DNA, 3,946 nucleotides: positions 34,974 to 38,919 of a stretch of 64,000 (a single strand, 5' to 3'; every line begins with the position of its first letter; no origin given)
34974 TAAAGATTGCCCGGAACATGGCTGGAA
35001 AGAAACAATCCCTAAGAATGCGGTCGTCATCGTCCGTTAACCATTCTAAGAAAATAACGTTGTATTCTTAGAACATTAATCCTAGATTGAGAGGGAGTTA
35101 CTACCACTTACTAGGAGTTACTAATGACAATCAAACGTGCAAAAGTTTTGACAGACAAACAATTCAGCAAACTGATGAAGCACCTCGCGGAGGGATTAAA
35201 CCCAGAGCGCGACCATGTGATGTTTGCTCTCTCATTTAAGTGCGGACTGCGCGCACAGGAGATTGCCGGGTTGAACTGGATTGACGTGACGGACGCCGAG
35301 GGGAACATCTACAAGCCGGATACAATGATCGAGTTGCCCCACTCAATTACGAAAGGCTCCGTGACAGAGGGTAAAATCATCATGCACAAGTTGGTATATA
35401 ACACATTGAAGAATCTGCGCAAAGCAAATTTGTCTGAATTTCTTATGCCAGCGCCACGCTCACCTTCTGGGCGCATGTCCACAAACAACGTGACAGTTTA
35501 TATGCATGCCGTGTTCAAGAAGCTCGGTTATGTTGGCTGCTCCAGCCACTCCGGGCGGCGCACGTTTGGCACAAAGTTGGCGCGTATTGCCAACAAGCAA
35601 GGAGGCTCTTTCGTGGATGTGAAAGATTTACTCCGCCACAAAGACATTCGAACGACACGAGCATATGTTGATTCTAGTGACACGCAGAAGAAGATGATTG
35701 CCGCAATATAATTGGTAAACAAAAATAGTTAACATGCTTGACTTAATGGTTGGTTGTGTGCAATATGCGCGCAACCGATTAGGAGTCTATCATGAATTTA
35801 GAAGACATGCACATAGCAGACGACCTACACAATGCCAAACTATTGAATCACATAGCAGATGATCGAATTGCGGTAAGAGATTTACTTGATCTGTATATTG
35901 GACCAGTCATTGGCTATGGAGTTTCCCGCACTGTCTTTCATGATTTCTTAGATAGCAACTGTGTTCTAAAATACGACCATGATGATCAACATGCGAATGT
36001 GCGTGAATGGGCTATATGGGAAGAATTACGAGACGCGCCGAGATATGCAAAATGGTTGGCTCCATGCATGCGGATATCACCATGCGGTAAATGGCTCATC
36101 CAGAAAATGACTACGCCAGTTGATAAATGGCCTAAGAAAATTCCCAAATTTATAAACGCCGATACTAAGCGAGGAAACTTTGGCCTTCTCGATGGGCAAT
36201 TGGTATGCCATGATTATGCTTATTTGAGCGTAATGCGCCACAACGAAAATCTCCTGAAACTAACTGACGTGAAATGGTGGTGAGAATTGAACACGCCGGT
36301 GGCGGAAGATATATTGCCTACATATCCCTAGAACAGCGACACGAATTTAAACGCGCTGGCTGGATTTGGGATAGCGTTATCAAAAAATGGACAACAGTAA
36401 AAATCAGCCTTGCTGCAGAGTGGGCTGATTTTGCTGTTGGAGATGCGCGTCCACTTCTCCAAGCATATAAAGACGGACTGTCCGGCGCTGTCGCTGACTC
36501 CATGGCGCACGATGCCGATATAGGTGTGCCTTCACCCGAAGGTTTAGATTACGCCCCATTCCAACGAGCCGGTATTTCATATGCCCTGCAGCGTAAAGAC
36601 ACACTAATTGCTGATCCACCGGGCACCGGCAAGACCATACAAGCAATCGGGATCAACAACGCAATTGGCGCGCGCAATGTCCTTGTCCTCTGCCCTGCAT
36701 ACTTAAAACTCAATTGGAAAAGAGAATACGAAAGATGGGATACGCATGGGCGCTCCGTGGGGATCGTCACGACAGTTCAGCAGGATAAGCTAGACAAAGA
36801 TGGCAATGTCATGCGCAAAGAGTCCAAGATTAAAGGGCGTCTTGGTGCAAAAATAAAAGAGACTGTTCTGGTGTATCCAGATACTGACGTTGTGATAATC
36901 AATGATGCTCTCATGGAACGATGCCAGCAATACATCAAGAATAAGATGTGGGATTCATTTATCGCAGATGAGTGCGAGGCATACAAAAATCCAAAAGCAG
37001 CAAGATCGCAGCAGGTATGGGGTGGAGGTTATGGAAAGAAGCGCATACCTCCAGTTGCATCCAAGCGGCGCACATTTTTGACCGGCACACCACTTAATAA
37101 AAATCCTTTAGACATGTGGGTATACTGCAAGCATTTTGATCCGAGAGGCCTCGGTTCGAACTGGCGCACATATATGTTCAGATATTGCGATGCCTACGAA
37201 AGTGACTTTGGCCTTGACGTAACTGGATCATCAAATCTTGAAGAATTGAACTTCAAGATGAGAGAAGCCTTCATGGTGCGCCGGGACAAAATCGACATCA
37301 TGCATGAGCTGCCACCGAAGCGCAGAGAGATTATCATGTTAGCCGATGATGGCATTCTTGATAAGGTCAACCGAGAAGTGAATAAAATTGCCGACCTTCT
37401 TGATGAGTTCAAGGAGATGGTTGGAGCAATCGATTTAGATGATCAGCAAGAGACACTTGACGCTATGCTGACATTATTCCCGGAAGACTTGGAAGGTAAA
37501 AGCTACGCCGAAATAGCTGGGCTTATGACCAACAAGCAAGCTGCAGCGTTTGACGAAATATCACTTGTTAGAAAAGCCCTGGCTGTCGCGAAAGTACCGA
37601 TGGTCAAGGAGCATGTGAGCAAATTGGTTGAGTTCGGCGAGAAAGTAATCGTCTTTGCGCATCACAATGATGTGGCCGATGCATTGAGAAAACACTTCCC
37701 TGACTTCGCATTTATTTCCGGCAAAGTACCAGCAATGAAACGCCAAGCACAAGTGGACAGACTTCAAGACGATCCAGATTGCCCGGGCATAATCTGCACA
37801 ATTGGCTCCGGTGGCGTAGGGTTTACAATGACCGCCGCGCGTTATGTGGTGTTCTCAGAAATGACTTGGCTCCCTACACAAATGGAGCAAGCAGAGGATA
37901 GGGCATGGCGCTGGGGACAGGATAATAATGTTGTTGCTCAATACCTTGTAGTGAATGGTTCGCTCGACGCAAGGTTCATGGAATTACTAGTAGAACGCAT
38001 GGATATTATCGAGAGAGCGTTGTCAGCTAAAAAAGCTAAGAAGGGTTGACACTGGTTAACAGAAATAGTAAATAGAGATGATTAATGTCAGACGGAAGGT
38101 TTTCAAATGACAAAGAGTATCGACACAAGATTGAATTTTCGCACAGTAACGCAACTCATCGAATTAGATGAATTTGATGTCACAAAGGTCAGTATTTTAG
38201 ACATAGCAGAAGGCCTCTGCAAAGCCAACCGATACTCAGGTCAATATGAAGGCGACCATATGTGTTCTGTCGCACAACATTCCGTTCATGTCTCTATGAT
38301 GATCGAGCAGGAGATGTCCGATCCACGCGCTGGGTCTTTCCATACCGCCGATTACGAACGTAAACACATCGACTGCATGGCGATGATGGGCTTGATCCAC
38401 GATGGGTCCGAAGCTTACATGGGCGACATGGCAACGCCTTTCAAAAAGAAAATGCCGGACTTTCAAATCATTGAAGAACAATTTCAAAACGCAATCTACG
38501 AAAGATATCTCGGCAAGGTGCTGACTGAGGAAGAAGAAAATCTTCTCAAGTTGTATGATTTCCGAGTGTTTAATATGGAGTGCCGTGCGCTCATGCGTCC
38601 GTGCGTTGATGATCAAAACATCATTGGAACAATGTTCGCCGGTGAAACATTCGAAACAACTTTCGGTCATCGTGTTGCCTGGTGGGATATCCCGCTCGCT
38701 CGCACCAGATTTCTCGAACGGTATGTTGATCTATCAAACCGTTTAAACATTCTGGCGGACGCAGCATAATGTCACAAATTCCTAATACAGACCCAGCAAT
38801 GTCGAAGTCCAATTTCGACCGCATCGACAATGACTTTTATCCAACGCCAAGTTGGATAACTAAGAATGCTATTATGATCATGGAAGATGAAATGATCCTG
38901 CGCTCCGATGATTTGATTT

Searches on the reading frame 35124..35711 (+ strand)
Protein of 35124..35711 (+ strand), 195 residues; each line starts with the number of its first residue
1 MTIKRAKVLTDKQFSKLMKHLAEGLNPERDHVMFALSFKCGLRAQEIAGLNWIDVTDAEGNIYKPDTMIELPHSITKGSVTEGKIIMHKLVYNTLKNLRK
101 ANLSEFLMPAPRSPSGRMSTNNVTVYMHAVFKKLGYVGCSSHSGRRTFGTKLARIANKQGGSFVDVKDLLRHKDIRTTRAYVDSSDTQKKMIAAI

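Call 9: search_protein_families(library=pfam, proteins=[window:35124-35711:+], max_evalue=0.01)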
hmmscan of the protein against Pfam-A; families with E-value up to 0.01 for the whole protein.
window:35124-35711:+ (195 aa): 1 family
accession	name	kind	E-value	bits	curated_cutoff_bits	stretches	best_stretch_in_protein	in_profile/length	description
PF00589.27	Phage_integrase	-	1.1e-17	64.7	27.1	1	7-186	1-170/172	Phage integrase family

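Call 10: search_protein_families(library=phrogs, proteins=[window:35124-35711:+], max_evalue=0.001)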
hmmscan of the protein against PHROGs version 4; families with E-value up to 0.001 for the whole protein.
window:35124-35711:+ (195 aa): 2 families
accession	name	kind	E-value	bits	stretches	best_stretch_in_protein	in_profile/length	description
phrog_216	-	integration and excision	8.6e-32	111.4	1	4-191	51-231/301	integrase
phrog_1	-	integration and excision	1.5e-24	88.2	1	4-194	266-446/611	integrase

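Call 40: search_dna_similar(query=window:35124-35711:+, collection=phages, mode=protein, max_rows=25)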
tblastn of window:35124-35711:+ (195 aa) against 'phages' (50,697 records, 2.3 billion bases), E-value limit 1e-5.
Records with a match: 62; places in all: 62; records where one place covers at least 80% of the query: 62.
Best place of each record, by identity: <60% 62.
By first word of the organism name: Caulobacter 39; Brevundimonas 8; Sphingobium 2; Ruegeria 2; Erythrobacter 2; Bertelyvirus 2; Microcystis 1; Roseobacter 1; Phaeobacter 1; Rhodobacter 1; and 3 more.
By host as written in the record: Caulobacter vibrioides CB15 22; Caulobacter crescentus 6; Caulobacter vibrioides 6; Caulobacter crescentus NA1000 6; Brevundimonas pondensis LVF1 6; Ruegeria pomeroyi DSS-3 3; Sphingobium sp. IP1 2; Microcystis wesenbergii 1; and 10 more.
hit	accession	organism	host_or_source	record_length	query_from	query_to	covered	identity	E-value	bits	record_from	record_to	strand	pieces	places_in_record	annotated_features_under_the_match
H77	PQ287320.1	Caulobacter phage BL57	Caulobacter vibrioides CB15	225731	1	195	100%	39.1%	5e-32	127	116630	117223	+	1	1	hypothetical protein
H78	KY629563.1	Sphingobium phage Lacusarx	Sphingobium sp. IP1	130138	1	195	100%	38.8%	9e-28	114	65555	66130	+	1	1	xerC: tyrosine recombinase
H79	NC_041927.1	Sphingobium phage Lacusarx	Sphingobium sp. IP1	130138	1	195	100%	38.8%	9e-28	114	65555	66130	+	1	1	xerC: tyrosine recombinase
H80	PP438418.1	Microcystis phage Mwe-JY26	Microcystis wesenbergii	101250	4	195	98%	38.4%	4e-31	124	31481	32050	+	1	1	site-specific integrase/tyrosine rocombinase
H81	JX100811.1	Caulobacter virus Karma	Caulobacter crescentus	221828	1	195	100%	37.3%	7e-28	115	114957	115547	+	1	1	putative tyrosine recombinase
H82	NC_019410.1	Caulobacter virus Karma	Caulobacter crescentus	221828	1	195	100%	37.3%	7e-28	115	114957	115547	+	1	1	putative tyrosine recombinase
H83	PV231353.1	Caulobacter phage RBC57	Caulobacter vibrioides CB15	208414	1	195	100%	37.3%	1e-27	114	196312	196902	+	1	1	hypothetical protein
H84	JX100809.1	Caulobacter phage CcrSwift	Caulobacter vibrioides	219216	1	195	100%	37.3%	1e-27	114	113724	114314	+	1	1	putative tyrosine recombinase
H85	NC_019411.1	Caulobacter phage CcrSwift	Caulobacter vibrioides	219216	1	195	100%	37.3%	1e-27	114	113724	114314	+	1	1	putative tyrosine recombinase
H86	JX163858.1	Caulobacter phage phiCbK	Caulobacter crescentus CB15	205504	1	195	100%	37.3%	1e-27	114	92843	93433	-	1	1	integrase family protein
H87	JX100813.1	Caulobacter phage phiCbK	Caulobacter vibrioides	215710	1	195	100%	37.3%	1e-27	114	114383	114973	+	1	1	putative tyrosine recombinase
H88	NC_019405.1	Caulobacter phage phiCbK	Caulobacter vibrioides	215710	1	195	100%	37.3%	1e-27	114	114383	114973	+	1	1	putative tyrosine recombinase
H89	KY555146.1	Caulobacter phage Ccr32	Caulobacter crescentus NA1000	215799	1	195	100%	37.3%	1e-27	114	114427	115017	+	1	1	integrase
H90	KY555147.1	Caulobacter phage Ccr34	Caulobacter crescentus NA1000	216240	1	195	100%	37.3%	1e-27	114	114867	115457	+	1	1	integrase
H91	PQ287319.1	Caulobacter phage S2L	Caulobacter vibrioides CB15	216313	1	195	100%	37.3%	1e-27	114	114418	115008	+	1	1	hypothetical protein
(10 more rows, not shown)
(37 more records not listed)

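Call 67: search_protein_families(library=ncbifam, proteins=[window:35124-35711:+], max_evalue=0.01)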
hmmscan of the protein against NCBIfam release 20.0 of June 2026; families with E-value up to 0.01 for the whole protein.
window:35124-35711:+ (195 aa): 8 families
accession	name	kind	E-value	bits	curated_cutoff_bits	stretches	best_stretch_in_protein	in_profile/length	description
NF040815.2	recomb_XerA_Arch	equivalog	7.9e-12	45.3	220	1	4-188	92-258/263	site-specific tyrosine recombinase/integron integrase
TIGR02224.1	recomb_XerC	equivalog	5.1e-10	39.2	335.15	1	7-185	105-278/295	tyrosine recombinase XerC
NF003462.0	PRK05084.1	equivalog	2.3e-06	26.6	267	1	26-190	193-350/360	tyrosine recombinase XerS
TIGR02225.1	recomb_XerD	equivalog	1.1e-05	25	329.6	1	7-183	102-273/290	site-specific tyrosine recombinase XerD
NF007371.0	PRK09871.1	subfamily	1.3e-05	24.8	222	1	4-62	2-60/198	tyrosine-type DNA invertase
NF001399.0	PRK00283.1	subfamily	0.00018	20.9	279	1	7-182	112-281/300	tyrosine recombinase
NF007370.0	PRK09870.1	subfamily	0.0016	18.1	221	0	3-63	7-67/200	tyrosine-type DNA invertase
TIGR02249.1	integrase_gron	subfamily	0.0036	16.7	265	0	140-186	260-302/315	integron integrase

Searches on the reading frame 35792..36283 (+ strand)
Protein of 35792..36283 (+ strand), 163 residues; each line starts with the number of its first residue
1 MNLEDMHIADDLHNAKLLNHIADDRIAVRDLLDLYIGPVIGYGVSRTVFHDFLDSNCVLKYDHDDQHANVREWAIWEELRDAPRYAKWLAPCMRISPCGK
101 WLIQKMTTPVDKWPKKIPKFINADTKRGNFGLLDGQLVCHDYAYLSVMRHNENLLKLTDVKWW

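Call 17: search_protein_families(library=phrogs, proteins=[window:35792-36283:+])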
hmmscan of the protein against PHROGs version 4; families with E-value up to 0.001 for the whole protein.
window:35792-36283:+ (163 aa): 1 family
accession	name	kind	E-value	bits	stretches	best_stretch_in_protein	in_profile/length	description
phrog_4301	-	unknown function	9e-23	82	1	25-146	27-170/225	-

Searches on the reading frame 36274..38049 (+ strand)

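Call 17: search_protein_families(library=phrogs, proteins=[window:36274-38049:+])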
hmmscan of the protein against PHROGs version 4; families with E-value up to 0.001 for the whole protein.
window:36274-38049:+ (591 aa): 6 families
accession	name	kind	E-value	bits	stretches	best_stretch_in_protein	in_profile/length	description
phrog_62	-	DNA, RNA and nucleotide metabolism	9.2e-85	286.3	1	86-590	690-1140/1881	DNA helicase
phrog_29996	-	unknown function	1.3e-19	70.8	1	439-584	1015-1165/1189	-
phrog_23807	-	unknown function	3.7e-11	42.5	1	76-177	113-218/1053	-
phrog_16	-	DNA, RNA and nucleotide metabolism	6.6e-05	22.3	0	93-141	273-326/986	DNA helicase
phrog_11354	-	unknown function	0.00015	22.5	1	511-589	32-111/116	-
phrog_5143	-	unknown function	0.00041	18.5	1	357-575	1504-1720/2204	-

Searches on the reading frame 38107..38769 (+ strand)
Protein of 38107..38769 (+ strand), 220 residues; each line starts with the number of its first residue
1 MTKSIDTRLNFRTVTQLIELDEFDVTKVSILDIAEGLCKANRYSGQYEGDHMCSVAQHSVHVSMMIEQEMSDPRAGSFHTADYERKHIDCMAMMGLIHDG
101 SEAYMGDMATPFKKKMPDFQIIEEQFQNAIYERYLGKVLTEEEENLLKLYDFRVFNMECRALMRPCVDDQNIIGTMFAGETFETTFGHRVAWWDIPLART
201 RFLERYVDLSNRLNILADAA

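Call 17: search_protein_families(library=phrogs, proteins=[window:38107-38769:+])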
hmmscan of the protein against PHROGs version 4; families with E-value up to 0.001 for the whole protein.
window:38107-38769:+ (220 aa): 6 families
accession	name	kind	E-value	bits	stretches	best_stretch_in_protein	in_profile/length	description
phrog_318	-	other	2.1e-33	117.2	1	18-213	108-271/296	deoxyribonucleoside 5' monophosphate phosphatase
phrog_8467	-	other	3e-28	99.8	1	13-211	28-193/195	deoxyribonucleoside 5' monophosphate phosphatase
phrog_20276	-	unknown function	4.9e-14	53.6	1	20-130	14-101/103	-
phrog_7076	-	DNA, RNA and nucleotide metabolism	1.5e-09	38.9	1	53-136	27-107/188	dATP triphosphohydrolase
phrog_6402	-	other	1.8e-09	38.8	1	98-213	2-108/111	deoxyribonucleoside 5' monophosphate phosphatase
phrog_6047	-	unknown function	1.2e-06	29.7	1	96-152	59-116/186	-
